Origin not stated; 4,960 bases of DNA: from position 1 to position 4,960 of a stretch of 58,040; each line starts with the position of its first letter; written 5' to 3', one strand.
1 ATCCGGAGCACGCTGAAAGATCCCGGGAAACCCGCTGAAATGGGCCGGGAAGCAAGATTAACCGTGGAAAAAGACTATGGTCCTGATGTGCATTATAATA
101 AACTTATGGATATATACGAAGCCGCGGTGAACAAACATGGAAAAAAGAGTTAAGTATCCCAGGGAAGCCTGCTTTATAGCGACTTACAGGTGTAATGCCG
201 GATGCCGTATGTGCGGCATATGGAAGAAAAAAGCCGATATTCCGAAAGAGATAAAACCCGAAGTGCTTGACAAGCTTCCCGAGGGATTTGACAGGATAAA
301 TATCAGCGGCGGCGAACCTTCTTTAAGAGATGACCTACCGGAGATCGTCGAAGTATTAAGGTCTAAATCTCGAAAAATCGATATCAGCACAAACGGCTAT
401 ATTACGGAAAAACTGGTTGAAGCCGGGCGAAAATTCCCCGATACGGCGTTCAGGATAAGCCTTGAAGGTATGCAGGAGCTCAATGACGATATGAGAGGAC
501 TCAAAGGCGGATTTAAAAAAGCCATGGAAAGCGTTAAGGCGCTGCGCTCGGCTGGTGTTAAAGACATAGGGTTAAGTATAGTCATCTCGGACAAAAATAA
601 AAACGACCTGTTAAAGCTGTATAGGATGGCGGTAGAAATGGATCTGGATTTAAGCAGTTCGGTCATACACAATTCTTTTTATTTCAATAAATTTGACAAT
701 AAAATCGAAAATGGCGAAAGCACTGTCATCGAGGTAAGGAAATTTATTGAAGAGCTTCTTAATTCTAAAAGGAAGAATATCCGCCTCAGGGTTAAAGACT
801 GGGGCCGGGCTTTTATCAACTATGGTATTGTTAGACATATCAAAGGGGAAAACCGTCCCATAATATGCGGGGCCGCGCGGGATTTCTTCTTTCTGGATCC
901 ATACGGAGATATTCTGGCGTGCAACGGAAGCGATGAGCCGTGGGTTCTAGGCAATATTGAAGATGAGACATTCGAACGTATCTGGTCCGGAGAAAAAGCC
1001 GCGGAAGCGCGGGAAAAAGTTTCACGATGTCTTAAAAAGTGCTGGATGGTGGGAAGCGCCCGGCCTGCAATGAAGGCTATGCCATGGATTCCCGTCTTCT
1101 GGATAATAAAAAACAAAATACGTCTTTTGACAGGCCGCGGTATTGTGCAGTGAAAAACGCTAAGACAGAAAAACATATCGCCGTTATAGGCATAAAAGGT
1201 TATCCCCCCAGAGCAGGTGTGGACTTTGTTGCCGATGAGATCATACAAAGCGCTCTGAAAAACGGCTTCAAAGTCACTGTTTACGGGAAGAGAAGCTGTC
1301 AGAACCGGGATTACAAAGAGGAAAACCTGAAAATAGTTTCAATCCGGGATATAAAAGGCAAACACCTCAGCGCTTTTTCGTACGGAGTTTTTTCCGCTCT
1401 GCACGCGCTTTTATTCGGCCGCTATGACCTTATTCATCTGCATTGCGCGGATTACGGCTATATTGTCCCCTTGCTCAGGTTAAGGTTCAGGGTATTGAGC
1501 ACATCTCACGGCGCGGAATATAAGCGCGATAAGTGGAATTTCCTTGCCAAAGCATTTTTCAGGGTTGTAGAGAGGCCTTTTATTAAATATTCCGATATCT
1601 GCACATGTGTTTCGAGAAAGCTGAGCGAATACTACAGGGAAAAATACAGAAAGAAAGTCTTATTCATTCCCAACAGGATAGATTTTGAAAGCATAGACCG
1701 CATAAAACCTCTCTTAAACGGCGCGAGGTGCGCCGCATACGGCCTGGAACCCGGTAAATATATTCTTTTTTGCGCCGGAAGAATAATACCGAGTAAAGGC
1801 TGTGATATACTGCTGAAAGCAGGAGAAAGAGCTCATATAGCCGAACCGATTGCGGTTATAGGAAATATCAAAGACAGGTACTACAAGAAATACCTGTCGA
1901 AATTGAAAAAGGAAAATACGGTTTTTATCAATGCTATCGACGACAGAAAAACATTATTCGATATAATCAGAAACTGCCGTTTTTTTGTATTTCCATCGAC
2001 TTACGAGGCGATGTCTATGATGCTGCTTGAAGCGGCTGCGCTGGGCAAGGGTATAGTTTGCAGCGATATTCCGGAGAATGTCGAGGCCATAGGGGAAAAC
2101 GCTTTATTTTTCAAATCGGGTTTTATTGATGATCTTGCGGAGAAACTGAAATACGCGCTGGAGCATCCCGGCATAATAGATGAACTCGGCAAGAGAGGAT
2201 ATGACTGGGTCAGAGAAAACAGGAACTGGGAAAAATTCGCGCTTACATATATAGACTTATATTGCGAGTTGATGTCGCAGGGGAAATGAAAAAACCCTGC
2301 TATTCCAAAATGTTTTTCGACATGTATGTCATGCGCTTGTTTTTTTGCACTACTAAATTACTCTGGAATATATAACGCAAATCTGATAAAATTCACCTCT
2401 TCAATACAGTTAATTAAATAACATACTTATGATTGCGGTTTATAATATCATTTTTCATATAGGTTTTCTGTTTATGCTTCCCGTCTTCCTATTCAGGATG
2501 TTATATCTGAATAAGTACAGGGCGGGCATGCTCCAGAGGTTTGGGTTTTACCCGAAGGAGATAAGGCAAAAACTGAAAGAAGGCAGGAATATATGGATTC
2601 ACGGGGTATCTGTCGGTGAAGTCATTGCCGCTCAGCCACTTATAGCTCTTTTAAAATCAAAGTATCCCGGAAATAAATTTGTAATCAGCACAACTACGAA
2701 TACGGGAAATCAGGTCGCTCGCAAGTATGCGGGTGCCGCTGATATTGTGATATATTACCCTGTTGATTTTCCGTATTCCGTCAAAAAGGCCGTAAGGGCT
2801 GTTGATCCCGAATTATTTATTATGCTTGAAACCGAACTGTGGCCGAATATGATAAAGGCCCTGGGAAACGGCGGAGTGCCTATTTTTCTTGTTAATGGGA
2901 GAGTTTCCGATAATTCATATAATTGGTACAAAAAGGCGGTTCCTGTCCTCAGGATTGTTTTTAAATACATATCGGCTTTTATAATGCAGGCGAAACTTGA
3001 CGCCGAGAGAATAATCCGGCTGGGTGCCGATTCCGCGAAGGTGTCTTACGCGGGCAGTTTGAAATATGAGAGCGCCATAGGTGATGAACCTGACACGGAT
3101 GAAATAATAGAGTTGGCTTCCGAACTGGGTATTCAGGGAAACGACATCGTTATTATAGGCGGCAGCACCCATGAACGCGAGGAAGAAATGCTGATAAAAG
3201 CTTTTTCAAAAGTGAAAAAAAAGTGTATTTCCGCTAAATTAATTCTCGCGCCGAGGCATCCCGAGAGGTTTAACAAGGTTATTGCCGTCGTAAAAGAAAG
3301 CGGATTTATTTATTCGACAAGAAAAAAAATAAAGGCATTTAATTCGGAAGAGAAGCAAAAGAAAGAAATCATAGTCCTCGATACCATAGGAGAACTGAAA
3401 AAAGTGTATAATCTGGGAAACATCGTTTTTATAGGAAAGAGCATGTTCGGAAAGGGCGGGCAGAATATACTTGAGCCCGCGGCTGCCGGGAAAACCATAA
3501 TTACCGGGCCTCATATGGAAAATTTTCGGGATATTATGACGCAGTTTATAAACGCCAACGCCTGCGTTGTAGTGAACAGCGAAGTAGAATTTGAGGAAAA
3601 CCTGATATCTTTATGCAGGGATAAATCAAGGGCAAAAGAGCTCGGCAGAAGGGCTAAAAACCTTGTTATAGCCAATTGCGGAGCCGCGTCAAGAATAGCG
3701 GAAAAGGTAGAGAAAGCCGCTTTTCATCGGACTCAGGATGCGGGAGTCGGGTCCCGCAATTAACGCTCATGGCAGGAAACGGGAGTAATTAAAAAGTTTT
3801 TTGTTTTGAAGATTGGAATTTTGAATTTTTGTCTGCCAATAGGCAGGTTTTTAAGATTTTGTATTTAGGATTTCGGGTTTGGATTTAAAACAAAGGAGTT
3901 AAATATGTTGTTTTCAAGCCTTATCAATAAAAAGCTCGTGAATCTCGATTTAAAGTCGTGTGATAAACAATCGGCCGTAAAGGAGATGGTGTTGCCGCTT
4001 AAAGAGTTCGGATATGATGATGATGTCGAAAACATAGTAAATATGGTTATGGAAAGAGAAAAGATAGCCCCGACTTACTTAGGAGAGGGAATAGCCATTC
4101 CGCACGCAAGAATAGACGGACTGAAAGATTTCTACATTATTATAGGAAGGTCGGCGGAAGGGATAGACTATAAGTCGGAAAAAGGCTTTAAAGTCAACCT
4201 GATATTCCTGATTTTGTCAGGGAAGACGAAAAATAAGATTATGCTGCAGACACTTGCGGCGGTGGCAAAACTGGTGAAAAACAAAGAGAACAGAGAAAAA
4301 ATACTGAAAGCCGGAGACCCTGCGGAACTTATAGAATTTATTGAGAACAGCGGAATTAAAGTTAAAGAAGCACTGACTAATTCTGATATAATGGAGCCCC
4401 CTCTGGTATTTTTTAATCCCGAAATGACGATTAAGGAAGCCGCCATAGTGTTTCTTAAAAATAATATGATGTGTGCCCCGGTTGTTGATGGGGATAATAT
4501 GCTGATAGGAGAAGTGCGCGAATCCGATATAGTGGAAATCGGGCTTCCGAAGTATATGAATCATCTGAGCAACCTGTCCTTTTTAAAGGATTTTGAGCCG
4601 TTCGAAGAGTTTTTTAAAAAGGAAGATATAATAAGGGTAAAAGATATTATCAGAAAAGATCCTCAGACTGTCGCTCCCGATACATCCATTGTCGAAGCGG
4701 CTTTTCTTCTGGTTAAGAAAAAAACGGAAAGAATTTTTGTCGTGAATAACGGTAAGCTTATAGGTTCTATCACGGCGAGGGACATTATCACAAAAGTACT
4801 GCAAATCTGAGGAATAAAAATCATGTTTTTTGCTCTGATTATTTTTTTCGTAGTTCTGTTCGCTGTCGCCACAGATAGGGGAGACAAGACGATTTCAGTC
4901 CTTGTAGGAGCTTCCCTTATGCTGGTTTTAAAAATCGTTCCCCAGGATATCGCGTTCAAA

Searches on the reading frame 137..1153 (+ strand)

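Call 31: search_protein_families(library=pfam, proteins=[window:137-1153:+], max_evalue=0.0001)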
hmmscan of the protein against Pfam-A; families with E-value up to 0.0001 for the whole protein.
window:137-1153:+ (338 aa): 2 families
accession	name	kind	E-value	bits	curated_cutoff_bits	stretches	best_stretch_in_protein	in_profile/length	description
PF04055.27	Radical_SAM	-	7.1e-20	72.3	29.5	1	15-164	3-165/166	Radical SAM superfamily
PF13186.11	SPASM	-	4.9e-09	36.8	21.5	1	244-302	1-66/67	Iron-sulfur cluster-binding domain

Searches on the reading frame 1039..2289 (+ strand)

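Call 31: search_protein_families(library=pfam, proteins=[window:1039-2289:+], max_evalue=0.0001)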
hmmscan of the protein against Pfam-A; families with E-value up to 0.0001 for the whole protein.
window:1039-2289:+ (416 aa): 6 families
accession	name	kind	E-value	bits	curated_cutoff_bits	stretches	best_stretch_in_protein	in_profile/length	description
PF00534.26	Glycos_transf_1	-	5.1e-20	72.1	26.4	1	235-389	10-171/172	Glycosyl transferases group 1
PF13692.12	Glyco_trans_1_4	-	2e-19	70.7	27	1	242-375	3-141/142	Glycosyl transferases group 1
PF13439.12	Glyco_transf_4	-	1e-14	55.3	28.5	1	60-217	3-169/170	Glycosyltransferase Family 4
PF13524.12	Glyco_trans_1_2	-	1.2e-08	35.5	25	1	270-401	16-139/144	Glycosyl transferase-like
PF13579.12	Glyco_trans_4_4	-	9.8e-08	32.9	29.7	1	67-212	9-157/158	Glycosyl transferase 4-like domain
PF09314.17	DUF1972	-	6e-06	26.4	25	1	156-205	126-175/186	Domain of unknown function (DUF1972)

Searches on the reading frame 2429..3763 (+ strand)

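Call 31: search_protein_families(library=pfam, proteins=[window:2429-3763:+], max_evalue=0.0001)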
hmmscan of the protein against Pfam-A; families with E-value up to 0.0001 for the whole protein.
window:2429-3763:+ (444 aa): 2 families
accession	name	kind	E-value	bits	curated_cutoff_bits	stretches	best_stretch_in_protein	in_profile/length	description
PF04413.22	Glycos_transf_N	-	2.7e-56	190.4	23.9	1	35-214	4-178/179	3-Deoxy-D-manno-octulosonic-acid transferase (kdotransferase)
PF00534.26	Glycos_transf_1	-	6.9e-08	32.7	26.4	1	238-411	16-171/172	Glycosyl transferases group 1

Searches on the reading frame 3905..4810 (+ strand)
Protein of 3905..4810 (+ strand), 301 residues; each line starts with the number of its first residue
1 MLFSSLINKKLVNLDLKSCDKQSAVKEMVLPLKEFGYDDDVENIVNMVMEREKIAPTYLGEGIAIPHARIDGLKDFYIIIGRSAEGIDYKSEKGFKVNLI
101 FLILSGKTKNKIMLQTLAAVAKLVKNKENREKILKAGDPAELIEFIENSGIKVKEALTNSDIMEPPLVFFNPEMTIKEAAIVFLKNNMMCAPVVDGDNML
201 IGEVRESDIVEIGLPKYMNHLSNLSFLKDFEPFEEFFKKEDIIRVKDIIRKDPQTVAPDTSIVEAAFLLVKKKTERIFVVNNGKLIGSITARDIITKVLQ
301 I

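Call 31: search_protein_families(library=pfam, proteins=[window:3905-4810:+], max_evalue=0.0001)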
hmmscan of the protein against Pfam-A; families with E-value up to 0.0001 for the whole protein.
window:3905-4810:+ (301 aa): 2 families
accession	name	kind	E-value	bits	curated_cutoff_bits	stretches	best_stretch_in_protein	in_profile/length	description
PF00359.27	PTS_EIIA_2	-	9.2e-34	116.9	27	1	6-148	2-143/144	Phosphoenolpyruvate-dependent sugar phosphotransferase system, EIIA 2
PF00571.33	CBS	-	1.2e-25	90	24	2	245-298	1-55/57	CBS domain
